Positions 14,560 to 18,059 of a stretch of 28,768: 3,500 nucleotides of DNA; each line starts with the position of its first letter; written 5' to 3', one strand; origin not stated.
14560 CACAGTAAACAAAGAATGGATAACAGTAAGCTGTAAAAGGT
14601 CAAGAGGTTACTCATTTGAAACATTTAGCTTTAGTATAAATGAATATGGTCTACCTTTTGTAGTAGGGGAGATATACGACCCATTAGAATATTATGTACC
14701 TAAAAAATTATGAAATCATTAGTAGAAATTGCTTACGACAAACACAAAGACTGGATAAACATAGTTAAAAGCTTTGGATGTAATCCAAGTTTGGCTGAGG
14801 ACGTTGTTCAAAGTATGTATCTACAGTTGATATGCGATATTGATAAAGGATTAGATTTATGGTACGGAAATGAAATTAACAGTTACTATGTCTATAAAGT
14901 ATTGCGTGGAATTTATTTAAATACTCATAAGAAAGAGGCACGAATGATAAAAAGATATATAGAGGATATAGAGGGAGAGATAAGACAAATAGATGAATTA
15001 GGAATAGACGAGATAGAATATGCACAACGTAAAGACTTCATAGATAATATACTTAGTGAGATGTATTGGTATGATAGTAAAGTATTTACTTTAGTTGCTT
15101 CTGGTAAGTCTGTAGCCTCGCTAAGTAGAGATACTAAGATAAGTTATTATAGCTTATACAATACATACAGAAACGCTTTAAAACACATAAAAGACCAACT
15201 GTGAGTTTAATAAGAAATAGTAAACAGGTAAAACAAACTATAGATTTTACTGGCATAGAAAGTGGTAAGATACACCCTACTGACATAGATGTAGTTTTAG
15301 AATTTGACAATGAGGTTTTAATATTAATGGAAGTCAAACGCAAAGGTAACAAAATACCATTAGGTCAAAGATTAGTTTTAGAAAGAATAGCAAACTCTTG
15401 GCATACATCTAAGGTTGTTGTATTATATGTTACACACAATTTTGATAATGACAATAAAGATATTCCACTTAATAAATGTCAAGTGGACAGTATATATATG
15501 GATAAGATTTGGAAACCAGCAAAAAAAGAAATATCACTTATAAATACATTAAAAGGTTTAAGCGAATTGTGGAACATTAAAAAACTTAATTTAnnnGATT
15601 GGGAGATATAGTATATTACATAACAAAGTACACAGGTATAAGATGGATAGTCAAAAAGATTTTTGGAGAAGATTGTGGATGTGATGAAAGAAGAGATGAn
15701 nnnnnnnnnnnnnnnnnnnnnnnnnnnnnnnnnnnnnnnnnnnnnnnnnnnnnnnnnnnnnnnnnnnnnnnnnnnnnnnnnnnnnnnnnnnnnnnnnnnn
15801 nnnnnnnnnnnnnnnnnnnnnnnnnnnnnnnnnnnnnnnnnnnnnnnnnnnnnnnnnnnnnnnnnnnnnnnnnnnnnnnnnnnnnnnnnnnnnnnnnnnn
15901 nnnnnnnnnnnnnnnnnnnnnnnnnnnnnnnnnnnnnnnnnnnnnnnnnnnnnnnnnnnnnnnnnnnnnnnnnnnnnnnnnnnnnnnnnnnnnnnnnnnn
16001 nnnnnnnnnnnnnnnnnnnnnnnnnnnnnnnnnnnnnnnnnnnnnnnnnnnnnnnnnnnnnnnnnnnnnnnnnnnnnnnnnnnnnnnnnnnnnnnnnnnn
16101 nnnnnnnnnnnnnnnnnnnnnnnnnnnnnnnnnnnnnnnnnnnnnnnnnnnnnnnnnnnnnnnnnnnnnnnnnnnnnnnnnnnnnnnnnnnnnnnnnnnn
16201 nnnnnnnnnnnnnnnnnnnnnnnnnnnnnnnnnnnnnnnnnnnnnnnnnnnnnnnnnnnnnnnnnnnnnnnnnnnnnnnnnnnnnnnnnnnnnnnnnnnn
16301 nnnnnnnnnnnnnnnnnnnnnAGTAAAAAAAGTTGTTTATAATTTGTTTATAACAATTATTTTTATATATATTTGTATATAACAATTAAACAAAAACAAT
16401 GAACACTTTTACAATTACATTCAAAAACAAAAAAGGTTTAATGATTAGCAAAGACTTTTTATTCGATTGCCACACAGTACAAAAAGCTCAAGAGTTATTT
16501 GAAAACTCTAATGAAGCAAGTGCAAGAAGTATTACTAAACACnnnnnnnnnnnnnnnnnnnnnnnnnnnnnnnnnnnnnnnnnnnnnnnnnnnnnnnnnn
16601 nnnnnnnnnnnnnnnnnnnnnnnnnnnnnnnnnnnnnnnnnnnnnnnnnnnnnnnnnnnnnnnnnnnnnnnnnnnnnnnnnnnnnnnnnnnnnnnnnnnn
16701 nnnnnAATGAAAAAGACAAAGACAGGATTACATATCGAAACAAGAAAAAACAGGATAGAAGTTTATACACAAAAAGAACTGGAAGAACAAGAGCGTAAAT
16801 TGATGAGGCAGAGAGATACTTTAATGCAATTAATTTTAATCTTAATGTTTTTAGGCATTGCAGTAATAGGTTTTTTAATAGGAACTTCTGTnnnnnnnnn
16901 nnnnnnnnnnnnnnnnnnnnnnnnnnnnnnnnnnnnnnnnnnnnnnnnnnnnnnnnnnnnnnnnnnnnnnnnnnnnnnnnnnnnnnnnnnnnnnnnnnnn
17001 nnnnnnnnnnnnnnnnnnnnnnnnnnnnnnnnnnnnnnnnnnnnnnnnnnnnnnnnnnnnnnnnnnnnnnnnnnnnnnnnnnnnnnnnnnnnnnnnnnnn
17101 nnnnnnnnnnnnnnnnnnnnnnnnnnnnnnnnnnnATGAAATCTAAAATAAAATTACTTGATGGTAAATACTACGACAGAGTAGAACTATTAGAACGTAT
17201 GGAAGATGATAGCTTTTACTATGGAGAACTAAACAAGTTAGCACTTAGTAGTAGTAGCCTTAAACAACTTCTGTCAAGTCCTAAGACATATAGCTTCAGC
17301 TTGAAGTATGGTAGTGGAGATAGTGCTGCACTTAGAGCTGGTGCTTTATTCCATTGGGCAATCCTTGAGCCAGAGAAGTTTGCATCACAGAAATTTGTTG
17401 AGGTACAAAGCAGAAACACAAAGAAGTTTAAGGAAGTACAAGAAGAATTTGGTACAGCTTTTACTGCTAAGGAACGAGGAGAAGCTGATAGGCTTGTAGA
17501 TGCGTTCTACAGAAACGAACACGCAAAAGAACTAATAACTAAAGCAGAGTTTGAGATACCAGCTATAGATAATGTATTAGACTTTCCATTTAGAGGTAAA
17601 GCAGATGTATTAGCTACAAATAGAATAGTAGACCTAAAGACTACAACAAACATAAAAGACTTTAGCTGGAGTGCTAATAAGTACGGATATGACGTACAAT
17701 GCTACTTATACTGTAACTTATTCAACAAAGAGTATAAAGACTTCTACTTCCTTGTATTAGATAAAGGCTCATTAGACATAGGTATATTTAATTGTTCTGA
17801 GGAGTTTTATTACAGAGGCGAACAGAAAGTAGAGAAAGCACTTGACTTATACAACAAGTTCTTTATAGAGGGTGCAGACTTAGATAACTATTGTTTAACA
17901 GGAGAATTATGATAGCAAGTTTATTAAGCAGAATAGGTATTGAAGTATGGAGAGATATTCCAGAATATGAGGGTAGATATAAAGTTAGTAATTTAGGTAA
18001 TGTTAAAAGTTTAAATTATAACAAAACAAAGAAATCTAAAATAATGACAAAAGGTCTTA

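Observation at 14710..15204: Phage-encoded ECF-like sigma factor in a 28.6-kb genome, a candidate cognate factor for the repeated late element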

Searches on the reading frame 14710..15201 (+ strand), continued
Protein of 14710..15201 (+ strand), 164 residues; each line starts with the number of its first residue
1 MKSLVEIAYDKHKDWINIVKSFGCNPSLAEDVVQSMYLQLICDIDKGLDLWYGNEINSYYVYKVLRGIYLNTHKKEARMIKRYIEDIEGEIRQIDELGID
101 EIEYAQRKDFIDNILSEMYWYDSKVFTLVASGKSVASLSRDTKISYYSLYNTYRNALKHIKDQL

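Call 40: fold_search(model_id=the predicted structure, library=pdb)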
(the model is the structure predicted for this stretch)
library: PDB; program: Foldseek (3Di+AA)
matches with E <= 10: 211; with E <= 0.001: 0
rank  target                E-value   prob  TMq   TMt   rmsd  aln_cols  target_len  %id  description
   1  9m9e_F                1.2e-03  1.00  0.40  0.37  11.1       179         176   11  Structural Basis of Pausing During Transcription Initiation in Mycobacterium tuberculosis (released 2026-01-14)
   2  6dv9_F                2.1e-03  1.00  0.38  0.36  14.6       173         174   18  Crystal structure of Mycobacterium tuberculosis transcription initiation complex(ECF sigma factor L) containing 5nt RN (released 2019-02-20)
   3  1or7_B                3.5e-03  1.00  0.35  0.35  17.5       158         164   10  Crystal Structure of Escherichia coli sigmaE with the Cytoplasmic Domain of its Anti-sigma RseA (released 2003-04-15)
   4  9m98_F                6.6e-03  1.00  0.39  0.40  14.7       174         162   13  Structural Basis of Pausing During Transcription Initiation in Mycobacterium tuberculosis (released 2026-01-14)
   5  5uxx_A                6.9e-03  1.00  0.36  0.37  20.3       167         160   12  Co-crystal structure of the sigma factor RpoE in complex with the anti-sigma factor NepR from Bartonella quintana (released 2018-02-28)
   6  5wur_A                7.7e-03  1.00  0.33  0.34  21.2       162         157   14  Crystal structure of SigW in complex with its anti-sigma RsiW, an oxdized form (released 2017-03-29)
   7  5uxx_C                9.2e-03  1.00  0.38  0.39  19.9       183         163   11  Co-crystal structure of the sigma factor RpoE in complex with the anti-sigma factor NepR from Bartonella quintana (released 2018-02-28)
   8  9n9q_C                1.0e-02  1.00  0.38  0.25  13.7       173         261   18  Cryo-EM structure of the RNA-guided transcription complex (released 2025-12-24)
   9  1or7_A                1.2e-02  1.00  0.38  0.34  19.2       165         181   11  Crystal Structure of Escherichia coli sigmaE with the Cytoplasmic Domain of its Anti-sigma RseA (released 2003-04-15)
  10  6kop_F                1.2e-02  1.00  0.36  0.37  14.5       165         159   12  Mycobacterium tuberculosis initial transcription complex comprising sigma H and 5'-OH RNA of 9 nt (released 2020-03-11)
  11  5zx2_F                1.2e-02  0.99  0.35  0.33  14.0       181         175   11  Mycobacterium tuberculosis RNA polymerase transcription initiation complex with ECF sigma factor sigma H and 7nt RNA (released 2019-03-20)
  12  6koo_F                1.4e-02  0.97  0.31  0.28  14.5       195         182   11  Mycobacterium tuberculosis initial transcription complex comprising sigma H and 5'-OH RNA of 7 nt (released 2020-03-11)
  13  6dxo_A                1.6e-02  1.00  0.34  0.40  15.2       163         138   10  1.8 A structure of RsbN-BldN complex. (released 2018-07-11)
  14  5wuq_B                1.6e-02  1.00  0.35  0.37  20.8       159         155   13  Crystal structure of SigW in complex with its anti-sigma RsiW, a zinc binding form (released 2017-03-29)
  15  5wuq_A                1.7e-02  0.99  0.32  0.33  21.1       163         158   15  Crystal structure of SigW in complex with its anti-sigma RsiW, a zinc binding form (released 2017-03-29)
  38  4lup_A                2.0e-01  1.00  0.38  0.65   2.9        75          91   13  Crystal structure of the complex formed by region of E. coli sigmaE bound to its -10 element non template strand (released 2014-02-19)
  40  4lup_C                2.1e-01  1.00  0.38  0.63   2.9        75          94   13  Crystal structure of the complex formed by region of E. coli sigmaE bound to its -10 element non template strand (released 2014-02-19)
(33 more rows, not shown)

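Call 41: find_encoding_contigs(protein=P0287, flank=10000, max_places=1)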
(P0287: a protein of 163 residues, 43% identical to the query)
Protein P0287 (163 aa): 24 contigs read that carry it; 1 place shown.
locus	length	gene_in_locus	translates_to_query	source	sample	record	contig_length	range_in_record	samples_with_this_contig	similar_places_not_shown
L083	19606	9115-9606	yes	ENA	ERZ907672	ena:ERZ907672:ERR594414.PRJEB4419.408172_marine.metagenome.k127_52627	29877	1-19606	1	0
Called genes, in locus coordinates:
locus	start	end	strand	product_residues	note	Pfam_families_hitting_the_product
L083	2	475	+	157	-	?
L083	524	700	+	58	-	-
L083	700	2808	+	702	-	-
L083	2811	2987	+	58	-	-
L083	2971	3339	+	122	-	-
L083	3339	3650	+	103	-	-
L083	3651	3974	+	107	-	-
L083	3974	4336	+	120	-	-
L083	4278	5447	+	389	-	-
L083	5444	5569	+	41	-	-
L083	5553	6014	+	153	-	PF08291:Peptidase_M15_3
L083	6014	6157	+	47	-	-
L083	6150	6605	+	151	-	-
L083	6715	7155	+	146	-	PF05766:NinG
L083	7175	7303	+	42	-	-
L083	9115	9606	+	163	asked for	-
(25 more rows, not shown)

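Call 42: find_encoding_contigs(protein=P0273, flank=10000, max_places=1)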
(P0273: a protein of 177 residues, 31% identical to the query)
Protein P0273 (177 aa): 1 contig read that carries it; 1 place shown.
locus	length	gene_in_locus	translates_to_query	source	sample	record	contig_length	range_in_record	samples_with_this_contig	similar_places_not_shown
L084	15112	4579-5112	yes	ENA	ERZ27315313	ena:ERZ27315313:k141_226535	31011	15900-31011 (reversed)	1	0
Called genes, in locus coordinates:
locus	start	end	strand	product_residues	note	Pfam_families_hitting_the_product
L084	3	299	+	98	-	?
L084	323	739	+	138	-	-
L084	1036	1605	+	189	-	PF04404:ERF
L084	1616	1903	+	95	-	-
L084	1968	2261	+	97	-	PF13730:HTH_36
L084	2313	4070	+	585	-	PF13155:Toprim_2 (weak), PF03796:DnaB_C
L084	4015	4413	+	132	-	-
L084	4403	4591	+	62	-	-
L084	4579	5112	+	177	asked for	-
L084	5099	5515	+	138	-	-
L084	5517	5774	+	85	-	-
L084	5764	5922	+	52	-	-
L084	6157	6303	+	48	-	-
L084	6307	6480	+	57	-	-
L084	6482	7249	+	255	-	PF12684:DUF3799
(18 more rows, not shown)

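Call 43: find_encoding_contigs(protein=P0384, flank=10000, max_places=1)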
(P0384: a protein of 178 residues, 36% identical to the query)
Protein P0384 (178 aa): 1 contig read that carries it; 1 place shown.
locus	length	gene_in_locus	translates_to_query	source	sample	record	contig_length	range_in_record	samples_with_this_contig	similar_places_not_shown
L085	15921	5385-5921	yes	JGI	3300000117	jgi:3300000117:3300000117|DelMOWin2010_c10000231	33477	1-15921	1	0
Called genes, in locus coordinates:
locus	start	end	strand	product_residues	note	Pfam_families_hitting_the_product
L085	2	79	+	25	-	?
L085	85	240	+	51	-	-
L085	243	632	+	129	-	-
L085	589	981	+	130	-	PF08291:Peptidase_M15_3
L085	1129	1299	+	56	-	-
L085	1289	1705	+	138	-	-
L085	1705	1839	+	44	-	-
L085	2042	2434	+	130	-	-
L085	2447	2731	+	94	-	-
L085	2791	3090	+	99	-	PF13730:HTH_36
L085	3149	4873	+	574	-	PF13155:Toprim_2 (weak), PF03796:DnaB_C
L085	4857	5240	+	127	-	-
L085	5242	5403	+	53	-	-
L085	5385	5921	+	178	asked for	-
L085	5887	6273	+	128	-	-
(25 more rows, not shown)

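Call 44: find_encoding_contigs(protein=P0272, flank=10000, max_places=1)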
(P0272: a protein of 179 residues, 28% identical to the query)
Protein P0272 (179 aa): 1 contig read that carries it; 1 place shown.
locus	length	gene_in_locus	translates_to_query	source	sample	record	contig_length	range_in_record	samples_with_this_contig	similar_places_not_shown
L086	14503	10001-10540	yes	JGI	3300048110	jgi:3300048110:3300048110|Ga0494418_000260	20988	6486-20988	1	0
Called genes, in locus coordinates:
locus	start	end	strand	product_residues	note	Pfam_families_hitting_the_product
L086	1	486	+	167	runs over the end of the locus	PF20459:DUF6712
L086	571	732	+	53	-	-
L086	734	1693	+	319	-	-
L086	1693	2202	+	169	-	-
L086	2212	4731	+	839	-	PF24299:DUF7483, PF13385:Laminin_G_3, PF02210:Laminin_G_2 (faint), PF13385:Laminin_G_3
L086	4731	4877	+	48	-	-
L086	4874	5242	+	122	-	-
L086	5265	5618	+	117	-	PF08291:Peptidase_M15_3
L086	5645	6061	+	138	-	-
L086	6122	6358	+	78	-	-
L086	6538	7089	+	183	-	PF04404:ERF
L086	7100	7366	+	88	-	-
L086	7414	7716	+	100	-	PF13730:HTH_36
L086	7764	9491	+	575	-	PF01751:Toprim (weak), PF13155:Toprim_2 (weak), PF03796:DnaB_C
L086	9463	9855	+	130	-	-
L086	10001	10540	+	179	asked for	-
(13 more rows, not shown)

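Call 58: find_related_loci(query=P0287, collection=viral_contigs, flank=10000)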
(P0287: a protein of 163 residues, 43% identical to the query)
Query P0287 (163 aa) in viral_contigs; peptide patterns used: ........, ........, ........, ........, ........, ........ (x = any residue, [..] = any of these).
173 stretches matched a pattern; 167 encode a relative of the query (tblastn E <= 1e-3); the best 80 are kept; 80 distinct loci.
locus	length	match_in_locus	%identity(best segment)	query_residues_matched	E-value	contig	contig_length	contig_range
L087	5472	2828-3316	96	1-163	4e-103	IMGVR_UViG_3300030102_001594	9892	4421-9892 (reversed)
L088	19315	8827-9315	96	1-163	5e-103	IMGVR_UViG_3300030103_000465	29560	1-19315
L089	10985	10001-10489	96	1-163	4e-101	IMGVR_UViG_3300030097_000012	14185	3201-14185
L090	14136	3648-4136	93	1-163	8e-101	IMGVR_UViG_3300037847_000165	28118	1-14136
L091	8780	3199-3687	93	1-163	8e-101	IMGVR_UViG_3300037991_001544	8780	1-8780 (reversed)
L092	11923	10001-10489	94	1-163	5e-100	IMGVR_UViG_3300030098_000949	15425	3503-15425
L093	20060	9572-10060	85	1-163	8e-93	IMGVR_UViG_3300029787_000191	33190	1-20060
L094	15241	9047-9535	85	1-163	3e-91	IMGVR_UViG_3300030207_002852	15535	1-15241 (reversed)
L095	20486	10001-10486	83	2-163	2e-91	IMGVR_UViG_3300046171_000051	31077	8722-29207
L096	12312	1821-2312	85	1-163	8e-90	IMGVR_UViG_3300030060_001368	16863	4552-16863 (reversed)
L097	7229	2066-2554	83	1-163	1e-89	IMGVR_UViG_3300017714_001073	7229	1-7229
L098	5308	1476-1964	88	1-163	2e-88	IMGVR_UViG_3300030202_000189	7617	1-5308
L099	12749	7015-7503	86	1-163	2e-88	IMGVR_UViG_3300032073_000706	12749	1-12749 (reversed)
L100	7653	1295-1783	81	1-163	2e-88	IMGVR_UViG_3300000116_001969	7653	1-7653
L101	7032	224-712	82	1-163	3e-88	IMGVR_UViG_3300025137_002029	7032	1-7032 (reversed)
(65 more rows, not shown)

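Call 62: find_related_loci(query=A2, collection=genome_contigs, flank=10000)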
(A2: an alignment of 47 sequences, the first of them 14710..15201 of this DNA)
Query A2 (164 aa) in genome_contigs; peptide patterns used: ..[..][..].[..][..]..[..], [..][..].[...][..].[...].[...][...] (x = any residue, [..] = any of these).
53 stretches matched a pattern; 3 encode a relative of the query (tblastn E <= 1e-3); 3 distinct loci.
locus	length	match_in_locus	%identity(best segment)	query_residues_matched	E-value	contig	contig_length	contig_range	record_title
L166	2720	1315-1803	62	1-164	2e-66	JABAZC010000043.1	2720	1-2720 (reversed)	MAG: Flavobacteriaceae bacterium isolate HE327_NSB025 NODE_38756_length_2720_cov_43.195122, whole genome shotgun sequenc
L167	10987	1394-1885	54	1-164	4e-61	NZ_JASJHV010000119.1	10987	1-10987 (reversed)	MAG: Lacinutrix sp. isolate ArSW.bin.24 ArSW_k141_446429, whole genome shotgun sequence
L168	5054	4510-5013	30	2-164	3e-22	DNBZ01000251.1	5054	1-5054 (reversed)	MAG TPA_asm: Bacteroidetes bacterium isolate UBA10404 contig_55747, whole genome shotgun sequence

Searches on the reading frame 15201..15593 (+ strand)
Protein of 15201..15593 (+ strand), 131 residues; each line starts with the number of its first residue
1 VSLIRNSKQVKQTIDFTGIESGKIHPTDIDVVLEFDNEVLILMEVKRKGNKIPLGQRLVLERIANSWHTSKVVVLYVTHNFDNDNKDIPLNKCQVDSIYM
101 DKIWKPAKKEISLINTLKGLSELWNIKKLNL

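Call 4: search_protein_families(library=pfam, proteins=[window:15201-15593:+], max_evalue=1)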
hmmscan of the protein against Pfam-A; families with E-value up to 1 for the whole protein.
window:15201-15593:+ (131 aa): 2 families
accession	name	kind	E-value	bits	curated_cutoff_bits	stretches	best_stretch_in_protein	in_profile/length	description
PF22014.2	DUF6932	-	0.017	16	27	1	23-107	64-129/142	Family of unknown function (DUF6932)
PF10626.15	TraO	-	0.14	12.5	25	1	34-120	8-94/168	Conjugative transposon protein TraO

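Call 5: search_protein_families(library=phrogs, proteins=[window:15201-15593:+], max_evalue=0.01)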
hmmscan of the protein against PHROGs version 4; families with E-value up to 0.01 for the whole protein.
window:15201-15593:+ (131 aa): 0 families

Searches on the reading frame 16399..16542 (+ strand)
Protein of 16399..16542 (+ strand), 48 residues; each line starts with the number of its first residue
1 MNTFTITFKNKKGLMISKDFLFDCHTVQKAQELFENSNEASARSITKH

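Call 67: search_protein_families(library=pfam, proteins=[window:16399-16542:+], max_evalue=0.05)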
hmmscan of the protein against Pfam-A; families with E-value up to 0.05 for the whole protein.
window:16399-16542:+ (48 aa): 1 family
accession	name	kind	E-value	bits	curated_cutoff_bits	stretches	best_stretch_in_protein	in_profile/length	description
PF14669.11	Asp_Glu_race_2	-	0.014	15.5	26.3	1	1-38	102-139/176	Putative aspartate racemase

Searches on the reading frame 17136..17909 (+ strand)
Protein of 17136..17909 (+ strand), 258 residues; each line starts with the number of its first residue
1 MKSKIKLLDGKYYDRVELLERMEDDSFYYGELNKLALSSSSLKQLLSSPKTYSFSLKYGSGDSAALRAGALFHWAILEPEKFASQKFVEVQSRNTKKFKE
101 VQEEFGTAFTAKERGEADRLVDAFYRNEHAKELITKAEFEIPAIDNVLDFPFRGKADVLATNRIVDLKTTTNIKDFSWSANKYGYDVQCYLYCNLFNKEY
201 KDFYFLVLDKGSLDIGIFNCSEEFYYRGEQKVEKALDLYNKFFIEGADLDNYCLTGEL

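Call 15: search_protein_families(library=phrogs, proteins=[window:17136-17909:+], max_evalue=0.001)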
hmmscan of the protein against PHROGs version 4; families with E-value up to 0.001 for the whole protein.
window:17136-17909:+ (258 aa): 3 families
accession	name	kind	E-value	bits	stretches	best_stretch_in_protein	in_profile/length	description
phrog_412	-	DNA, RNA and nucleotide metabolism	2.9e-32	113.5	1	25-242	146-384/440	exonuclease VIII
phrog_1227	-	DNA, RNA and nucleotide metabolism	1.4e-11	45.2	1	23-202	5-191/268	exonuclease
phrog_607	-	DNA, RNA and nucleotide metabolism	1.3e-07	31.3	1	162-237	769-845/883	exonuclease VII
